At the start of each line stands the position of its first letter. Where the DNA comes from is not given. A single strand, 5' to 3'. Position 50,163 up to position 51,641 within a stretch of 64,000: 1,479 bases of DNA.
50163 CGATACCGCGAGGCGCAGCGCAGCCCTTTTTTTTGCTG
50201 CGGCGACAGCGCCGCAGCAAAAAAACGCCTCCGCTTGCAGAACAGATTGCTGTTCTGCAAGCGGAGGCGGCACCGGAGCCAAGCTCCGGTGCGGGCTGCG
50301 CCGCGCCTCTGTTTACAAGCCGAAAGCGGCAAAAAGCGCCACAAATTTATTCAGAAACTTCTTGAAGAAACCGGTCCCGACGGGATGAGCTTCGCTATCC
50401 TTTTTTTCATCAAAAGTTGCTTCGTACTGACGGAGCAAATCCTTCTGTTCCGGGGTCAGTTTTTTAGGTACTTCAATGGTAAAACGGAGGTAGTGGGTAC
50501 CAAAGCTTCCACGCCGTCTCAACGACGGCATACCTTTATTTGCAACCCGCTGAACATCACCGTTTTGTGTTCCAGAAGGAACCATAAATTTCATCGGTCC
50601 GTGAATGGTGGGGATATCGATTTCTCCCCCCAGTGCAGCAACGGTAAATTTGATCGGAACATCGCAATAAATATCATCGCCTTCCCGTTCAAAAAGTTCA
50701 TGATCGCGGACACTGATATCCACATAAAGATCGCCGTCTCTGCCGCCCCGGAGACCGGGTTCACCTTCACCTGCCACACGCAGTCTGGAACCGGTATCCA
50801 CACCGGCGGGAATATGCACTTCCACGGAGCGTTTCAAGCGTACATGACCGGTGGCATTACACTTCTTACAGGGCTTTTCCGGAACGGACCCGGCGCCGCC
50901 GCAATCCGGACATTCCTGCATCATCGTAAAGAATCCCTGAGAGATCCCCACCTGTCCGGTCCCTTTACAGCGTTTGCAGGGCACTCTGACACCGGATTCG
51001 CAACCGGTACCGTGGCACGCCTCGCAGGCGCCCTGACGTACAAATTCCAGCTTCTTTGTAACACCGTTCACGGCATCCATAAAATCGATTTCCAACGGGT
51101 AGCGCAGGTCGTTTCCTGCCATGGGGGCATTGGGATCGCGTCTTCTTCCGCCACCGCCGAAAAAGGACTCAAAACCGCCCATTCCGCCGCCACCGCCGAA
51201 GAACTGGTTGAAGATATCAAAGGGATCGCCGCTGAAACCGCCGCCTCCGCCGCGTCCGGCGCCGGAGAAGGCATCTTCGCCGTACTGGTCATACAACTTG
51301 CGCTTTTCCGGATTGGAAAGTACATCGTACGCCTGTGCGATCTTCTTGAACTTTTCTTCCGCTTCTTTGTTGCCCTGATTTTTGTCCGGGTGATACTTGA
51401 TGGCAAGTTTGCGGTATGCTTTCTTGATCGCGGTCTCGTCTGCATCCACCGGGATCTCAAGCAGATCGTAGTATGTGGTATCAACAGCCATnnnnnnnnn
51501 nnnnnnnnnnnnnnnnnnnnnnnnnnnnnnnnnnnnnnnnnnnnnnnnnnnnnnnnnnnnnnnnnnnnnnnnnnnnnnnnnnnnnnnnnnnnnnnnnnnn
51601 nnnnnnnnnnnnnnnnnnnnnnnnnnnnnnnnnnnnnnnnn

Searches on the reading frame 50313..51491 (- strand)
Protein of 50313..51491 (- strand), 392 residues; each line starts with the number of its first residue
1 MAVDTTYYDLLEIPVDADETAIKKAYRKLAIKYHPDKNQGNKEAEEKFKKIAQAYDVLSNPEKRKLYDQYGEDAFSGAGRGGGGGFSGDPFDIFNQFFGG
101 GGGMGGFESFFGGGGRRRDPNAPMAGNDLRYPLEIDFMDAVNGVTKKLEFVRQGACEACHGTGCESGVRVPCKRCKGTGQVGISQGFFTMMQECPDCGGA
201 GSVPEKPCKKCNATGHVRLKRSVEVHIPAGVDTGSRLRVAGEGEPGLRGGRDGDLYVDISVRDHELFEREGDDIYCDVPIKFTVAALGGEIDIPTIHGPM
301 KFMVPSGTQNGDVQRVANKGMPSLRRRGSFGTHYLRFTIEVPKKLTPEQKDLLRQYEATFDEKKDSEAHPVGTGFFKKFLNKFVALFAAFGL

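Call 6: search_protein_families(library=pfam, proteins=[window:50313-51491:-])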
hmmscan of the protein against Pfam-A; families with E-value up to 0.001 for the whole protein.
window:50313-51491:- (392 aa): 3 families
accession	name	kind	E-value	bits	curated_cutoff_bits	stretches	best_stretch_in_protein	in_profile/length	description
PF01556.23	DnaJ_C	-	3.3e-48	164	26.6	1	129-342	1-152/152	DnaJ C terminal domain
PF00226.36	DnaJ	-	2.3e-27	95.3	27.8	1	6-68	1-63/63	DnaJ domain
PF00684.25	DnaJ_CXXCXGXG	-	4.8e-11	43.2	32.7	1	156-214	1-64/65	DnaJ central domain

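Call 15: find_related_loci(query=window:50313-51491:-, collection=genome_contigs, flank=6000)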
Query window:50313-51491:- (392 aa) in genome_contigs; peptide patterns used: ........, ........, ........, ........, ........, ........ (x = any residue, [..] = any of these).
600 stretches matched a pattern (row limit reached: there are more); 535 encode a relative of the query (tblastn E <= 1e-3); the best 80 are kept; 80 distinct loci.
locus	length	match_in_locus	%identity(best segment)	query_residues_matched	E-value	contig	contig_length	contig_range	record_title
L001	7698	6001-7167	96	1-392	0e+0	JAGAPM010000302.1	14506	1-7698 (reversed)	MAG: Lentisphaeria bacterium isolate RGIG8655 Water_deer_Cecum.Co__c1281011, whole genome shotgun sequence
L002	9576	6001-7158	61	1-387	1e-146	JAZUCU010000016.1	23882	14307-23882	MAG: Victivallales bacterium isolate T1900045313_YK20190002.MAGScoT_cleanbin_000029 SGB_6252_k141_5289748, whole genome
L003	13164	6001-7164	60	1-387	1e-142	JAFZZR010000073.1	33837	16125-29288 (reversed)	MAG: Lentisphaeria bacterium isolate RGIG8244 Water_buffalos_Rumen-5__c958112, whole genome shotgun sequence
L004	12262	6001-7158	62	1-387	1e-144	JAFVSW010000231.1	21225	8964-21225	MAG: Lentisphaeria bacterium isolate RGIG5364 Sheep_Colon-3__c724749, whole genome shotgun sequence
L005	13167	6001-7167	58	2-382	4e-129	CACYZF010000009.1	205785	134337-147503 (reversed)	uncultured bacterium isolate RUG12414 genome assembly, contig: RUG12414_asm_9, whole genome shotgun sequence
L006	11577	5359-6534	58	2-383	1e-128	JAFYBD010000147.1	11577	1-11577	MAG: Lentisphaeria bacterium isolate RGIG6930 Sheep_Rumen-5__c912691, whole genome shotgun sequence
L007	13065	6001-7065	60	2-360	9e-128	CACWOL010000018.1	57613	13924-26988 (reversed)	uncultured bacterium isolate RUG10770 genome assembly, contig: RUG10770_asm_18, whole genome shotgun sequence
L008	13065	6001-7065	60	2-360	2e-126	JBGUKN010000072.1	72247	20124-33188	MAG: Victivallales bacterium isolate ruminal_MAG_28 ruminal_MAG_28_contig_0072, whole genome shotgun sequence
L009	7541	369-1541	57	2-384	3e-126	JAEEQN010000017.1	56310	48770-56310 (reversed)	MAG: Victivallales bacterium isolate Tb.RUG.336 NODE_1599_length_56310_cov_3.740064, whole genome shotgun sequence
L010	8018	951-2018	59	2-360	9e-126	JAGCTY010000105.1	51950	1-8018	MAG: Lentisphaeria bacterium isolate RGIG10120 Yak_Rumen-4__c1224243, whole genome shotgun sequence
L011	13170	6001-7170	56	2-384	3e-125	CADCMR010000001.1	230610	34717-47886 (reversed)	uncultured bacterium isolate RUG14783 genome assembly, contig: RUG14783_asm_1, whole genome shotgun sequence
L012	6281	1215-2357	52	1-378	3e-123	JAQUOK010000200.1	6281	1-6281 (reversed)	MAG: Victivallaceae bacterium isolate STD1_2 NODE_43787_length_6281_cov_2.647384_Sandtown_D1, whole genome shotgun seque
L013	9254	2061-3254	56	2-392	1e-121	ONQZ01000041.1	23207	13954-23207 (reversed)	uncultured Lentisphaerae bacterium isolate RUG555 genome assembly, contig: scaffold_1241, whole genome shotgun sequence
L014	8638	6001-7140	51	2-378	3e-114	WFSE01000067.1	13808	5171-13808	MAG: Lentisphaeria bacterium isolate S016_21_esom k151_383542, whole genome shotgun sequence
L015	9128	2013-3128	48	3-378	2e-107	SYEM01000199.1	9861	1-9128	MAG: Verrucomicrobiales bacterium isolate F1-60-MAGs043 F1-60__c417636, whole genome shotgun sequence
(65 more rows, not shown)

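Call 20: find_encoding_contigs(protein=window:50313-51491:-, flank=3000, max_places=10)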
Protein window:50313-51491:- (392 aa): 23 contigs read that carry it; 4 places shown.
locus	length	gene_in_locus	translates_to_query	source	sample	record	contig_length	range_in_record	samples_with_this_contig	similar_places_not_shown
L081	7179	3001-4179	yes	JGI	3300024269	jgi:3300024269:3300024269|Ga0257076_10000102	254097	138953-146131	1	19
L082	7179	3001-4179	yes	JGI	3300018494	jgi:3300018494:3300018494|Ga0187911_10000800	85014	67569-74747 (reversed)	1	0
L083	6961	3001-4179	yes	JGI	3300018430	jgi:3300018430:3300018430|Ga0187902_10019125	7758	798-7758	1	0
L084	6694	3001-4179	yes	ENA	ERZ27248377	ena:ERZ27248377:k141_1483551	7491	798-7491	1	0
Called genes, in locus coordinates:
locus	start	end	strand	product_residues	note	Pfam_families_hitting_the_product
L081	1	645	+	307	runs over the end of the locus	PF00892:EamA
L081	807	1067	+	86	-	PF09723:Zn_ribbon_8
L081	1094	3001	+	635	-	PF02518:HATPase_c (weak), PF13589:HATPase_c_3, PF00183:HSP90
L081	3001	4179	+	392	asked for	PF00226:DnaJ, PF01556:DnaJ_C, PF00684:DnaJ_CXXCXGXG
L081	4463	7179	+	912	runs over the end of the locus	-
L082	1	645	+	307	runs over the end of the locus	PF00892:EamA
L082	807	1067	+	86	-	PF09723:Zn_ribbon_8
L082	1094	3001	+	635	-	PF02518:HATPase_c (weak), PF13589:HATPase_c_3, PF00183:HSP90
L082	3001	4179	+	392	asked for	PF00226:DnaJ, PF01556:DnaJ_C, PF00684:DnaJ_CXXCXGXG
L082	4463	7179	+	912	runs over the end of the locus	-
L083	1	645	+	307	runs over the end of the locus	PF00892:EamA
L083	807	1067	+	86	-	PF09723:Zn_ribbon_8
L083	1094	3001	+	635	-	PF02518:HATPase_c (weak), PF13589:HATPase_c_3, PF00183:HSP90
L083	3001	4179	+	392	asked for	PF00226:DnaJ, PF01556:DnaJ_C, PF00684:DnaJ_CXXCXGXG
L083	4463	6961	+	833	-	?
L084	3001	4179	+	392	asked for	PF00226:DnaJ, PF01556:DnaJ_C, PF00684:DnaJ_CXXCXGXG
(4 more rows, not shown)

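Call 22: find_related_loci(query=window:50313-51491:-, collection=metagenome_contigs, flank=10000)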
Query window:50313-51491:- (392 aa) in metagenome_contigs; peptide patterns used: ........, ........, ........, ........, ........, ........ (x = any residue, [..] = any of these).
600 stretches matched a pattern (row limit reached: there are more); 529 encode a relative of the query (tblastn E <= 1e-3); the best 80 are kept; 80 distinct loci.
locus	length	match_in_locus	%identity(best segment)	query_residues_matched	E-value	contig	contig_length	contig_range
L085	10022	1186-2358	58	2-384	6e-126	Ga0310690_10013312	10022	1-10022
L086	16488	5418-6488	61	2-360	1e-125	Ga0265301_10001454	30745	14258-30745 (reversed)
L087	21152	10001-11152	51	1-378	3e-117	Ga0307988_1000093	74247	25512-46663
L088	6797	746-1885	52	1-378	1e-111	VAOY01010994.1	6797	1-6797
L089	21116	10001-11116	48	3-378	5e-107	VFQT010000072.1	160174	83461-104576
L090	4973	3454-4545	47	1-378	2e-101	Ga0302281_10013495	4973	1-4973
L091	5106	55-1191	45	7-387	3e-100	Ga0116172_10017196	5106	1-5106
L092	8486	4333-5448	47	7-383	5e-98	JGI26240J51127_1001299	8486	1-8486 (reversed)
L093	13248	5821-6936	47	7-383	4e-98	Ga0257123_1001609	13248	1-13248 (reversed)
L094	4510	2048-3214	45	7-387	1e-96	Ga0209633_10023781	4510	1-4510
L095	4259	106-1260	47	7-388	4e-96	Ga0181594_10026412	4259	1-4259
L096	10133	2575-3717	46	7-383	1e-95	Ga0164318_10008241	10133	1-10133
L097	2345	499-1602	44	1-382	1e-98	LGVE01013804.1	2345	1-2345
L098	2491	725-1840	47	1-378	3e-97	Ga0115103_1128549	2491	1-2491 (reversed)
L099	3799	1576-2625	48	7-356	6e-94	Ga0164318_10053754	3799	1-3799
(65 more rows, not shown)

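Call 23: find_homologous_proteins(query=window:50313-51491:-, max_evalue=1e-100)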
Query window:50313-51491:- (392 aa): 1464 proteins with E <= 1e-100 among 8000 candidates; the best 120 are listed.
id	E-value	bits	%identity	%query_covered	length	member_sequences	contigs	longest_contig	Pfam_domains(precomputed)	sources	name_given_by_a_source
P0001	3.4e-260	882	97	100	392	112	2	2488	PF00226.37,PF00684.26,PF01556.24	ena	-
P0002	4.5e-241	819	89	100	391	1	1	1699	PF00226.37,PF00684.26,PF01556.24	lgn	-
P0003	4.0e-227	773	81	100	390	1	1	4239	PF00226.37,PF00684.26,PF01556.24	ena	-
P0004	1.6e-213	728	78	98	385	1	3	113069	PF00226.37,PF00684.26,PF01556.24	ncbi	-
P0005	1.6e-213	728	78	99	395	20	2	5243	PF00226.37,PF00684.26,PF01556.24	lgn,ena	-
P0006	2.9e-212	724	76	99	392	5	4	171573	PF00226.37,PF00684.26,PF01556.24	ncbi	-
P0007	3.0e-206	704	76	99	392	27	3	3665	PF00226.37,PF00684.26,PF01556.24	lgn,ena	-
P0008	4.1e-204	697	76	99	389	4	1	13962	PF00226.37,PF00684.26,PF01556.24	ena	-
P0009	2.0e-197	675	74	99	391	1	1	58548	PF00226.37,PF00684.26,PF01556.24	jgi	-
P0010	3.6e-194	664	70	99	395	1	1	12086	PF00226.37,PF00684.26,PF01556.24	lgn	-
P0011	1.4e-191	656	71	99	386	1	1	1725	PF00226.37,PF00684.26,PF01556.24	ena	-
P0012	3.7e-175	601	65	99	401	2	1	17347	PF00226.37,PF00684.26,PF01556.24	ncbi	-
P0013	2.1e-174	599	65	100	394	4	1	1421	PF00226.37,PF00684.26,PF01556.24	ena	-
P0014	1.9e-171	589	63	99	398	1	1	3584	PF00226.37,PF00684.26,PF01556.24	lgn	-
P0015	2.0e-170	586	64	99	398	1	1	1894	PF00226.37,PF27439.1,PF00684.26,PF01556.24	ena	-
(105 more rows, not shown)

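Call 24: find_encoding_contigs(protein=P0002, flank=10000, max_places=2)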
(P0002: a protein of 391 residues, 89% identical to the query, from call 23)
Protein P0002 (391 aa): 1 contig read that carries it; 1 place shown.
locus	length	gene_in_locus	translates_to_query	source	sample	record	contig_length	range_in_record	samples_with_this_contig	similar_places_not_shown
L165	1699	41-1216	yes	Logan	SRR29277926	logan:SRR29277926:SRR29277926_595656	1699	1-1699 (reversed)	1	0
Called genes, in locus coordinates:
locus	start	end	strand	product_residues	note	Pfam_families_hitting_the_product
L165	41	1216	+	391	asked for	PF00226:DnaJ, PF01556:DnaJ_C, PF00684:DnaJ_CXXCXGXG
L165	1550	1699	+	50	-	?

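Call 25: find_encoding_contigs(protein=P0003, flank=10000, max_places=2)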
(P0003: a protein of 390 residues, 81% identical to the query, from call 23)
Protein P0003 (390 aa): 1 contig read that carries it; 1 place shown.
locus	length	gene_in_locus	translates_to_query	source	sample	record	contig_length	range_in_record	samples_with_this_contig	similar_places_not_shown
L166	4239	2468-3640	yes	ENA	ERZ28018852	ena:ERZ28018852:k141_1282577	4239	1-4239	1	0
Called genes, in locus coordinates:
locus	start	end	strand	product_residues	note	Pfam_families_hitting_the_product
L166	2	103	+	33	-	?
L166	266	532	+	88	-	PF09723:Zn_ribbon_8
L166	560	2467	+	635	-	PF02518:HATPase_c (weak), PF13589:HATPase_c_3, PF00183:HSP90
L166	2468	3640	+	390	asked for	PF00226:DnaJ, PF01556:DnaJ_C, PF00684:DnaJ_CXXCXGXG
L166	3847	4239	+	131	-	?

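Call 26: find_encoding_contigs(protein=P0004, flank=10000, max_places=2)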
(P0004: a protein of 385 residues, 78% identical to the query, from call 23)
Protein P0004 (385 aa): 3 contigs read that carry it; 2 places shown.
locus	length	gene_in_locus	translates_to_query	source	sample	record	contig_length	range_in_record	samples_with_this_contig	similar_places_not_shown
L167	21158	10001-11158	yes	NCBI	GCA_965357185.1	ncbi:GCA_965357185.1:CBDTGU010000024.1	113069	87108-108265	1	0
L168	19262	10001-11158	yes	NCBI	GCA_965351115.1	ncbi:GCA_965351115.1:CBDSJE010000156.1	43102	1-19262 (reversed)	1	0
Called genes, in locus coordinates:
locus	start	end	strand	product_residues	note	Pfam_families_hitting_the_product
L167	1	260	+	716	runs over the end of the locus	PF00069:Pkinase, PF07714:PK_Tyr_Ser-Thr, PF17667:Pkinase_fungal (weak)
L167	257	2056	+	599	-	PF04932:Wzy_C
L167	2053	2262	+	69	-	PF07862:Nif11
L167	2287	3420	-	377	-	PF20706:GT4-conflict, PF00534:Glycos_transf_1, PF13692:Glyco_trans_1_4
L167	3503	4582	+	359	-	PF00248:Aldo_ket_red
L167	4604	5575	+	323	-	-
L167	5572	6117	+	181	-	PF08973:TM1506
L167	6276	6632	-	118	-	PF05437:AzlD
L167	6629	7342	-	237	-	PF03591:AzlC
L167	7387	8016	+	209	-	PF09723:Zn_ribbon_8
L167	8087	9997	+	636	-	PF02518:HATPase_c (weak), PF13589:HATPase_c_3, PF00183:HSP90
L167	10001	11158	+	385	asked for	PF00226:DnaJ, PF01556:DnaJ_C, PF00684:DnaJ_CXXCXGXG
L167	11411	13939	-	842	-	-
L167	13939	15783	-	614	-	PF22680:Glyco_hydro_123_N_2 (faint)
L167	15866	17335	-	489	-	PF02449:Glyco_hydro_42 (weak), PF01229:Glyco_hydro_39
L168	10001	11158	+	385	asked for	PF00226:DnaJ, PF01556:DnaJ_C, PF00684:DnaJ_CXXCXGXG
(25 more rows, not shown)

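Call 27: find_encoding_contigs(protein=P0006, flank=10000, max_places=2)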
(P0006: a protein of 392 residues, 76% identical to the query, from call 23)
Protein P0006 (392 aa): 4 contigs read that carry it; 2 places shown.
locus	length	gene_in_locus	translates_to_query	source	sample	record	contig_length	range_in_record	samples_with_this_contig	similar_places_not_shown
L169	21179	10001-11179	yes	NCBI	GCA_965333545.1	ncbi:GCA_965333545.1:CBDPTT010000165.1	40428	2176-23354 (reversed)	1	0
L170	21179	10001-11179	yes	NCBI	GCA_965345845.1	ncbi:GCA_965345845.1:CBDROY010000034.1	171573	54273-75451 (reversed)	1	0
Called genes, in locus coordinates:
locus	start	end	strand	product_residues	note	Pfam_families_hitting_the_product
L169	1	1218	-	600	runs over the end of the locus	PF00884:Sulfatase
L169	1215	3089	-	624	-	-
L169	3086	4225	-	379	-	PF00535:Glycos_transf_2, PF04138:GtrA_DPMS_TM (weak)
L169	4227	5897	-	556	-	PF00501:AMP-binding, PF13193:AMP-binding_C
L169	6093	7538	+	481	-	PF02934:GatB_N, PF02637:GatB_Yqey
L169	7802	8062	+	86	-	PF09723:Zn_ribbon_8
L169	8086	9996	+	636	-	PF02518:HATPase_c (weak), PF13589:HATPase_c_3, PF00183:HSP90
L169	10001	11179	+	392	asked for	PF00226:DnaJ, PF01556:DnaJ_C, PF00684:DnaJ_CXXCXGXG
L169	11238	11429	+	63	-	-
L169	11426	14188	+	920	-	PF00521:DNA_topoisoIV, PF03989:DNA_gyraseA_C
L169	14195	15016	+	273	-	PF00809:Pterin_bind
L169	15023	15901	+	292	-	PF19293:CdaA_N, PF02457:DAC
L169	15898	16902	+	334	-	PF07949:YbbR (faint)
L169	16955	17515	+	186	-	PF02417:Chromate_transp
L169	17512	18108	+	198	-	PF02417:Chromate_transp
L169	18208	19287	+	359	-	PF01817:CM_2, PF00800:PDT, PF01842:ACT (weak)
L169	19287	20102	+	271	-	PF00005:ABC_tran, PF13304:AAA_21 (faint)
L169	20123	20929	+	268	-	PF13277:YmdB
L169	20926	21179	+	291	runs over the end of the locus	PF02749:QRPTase_N, PF01729:QRPTase_C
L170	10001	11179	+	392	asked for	PF00226:DnaJ, PF01556:DnaJ_C, PF00684:DnaJ_CXXCXGXG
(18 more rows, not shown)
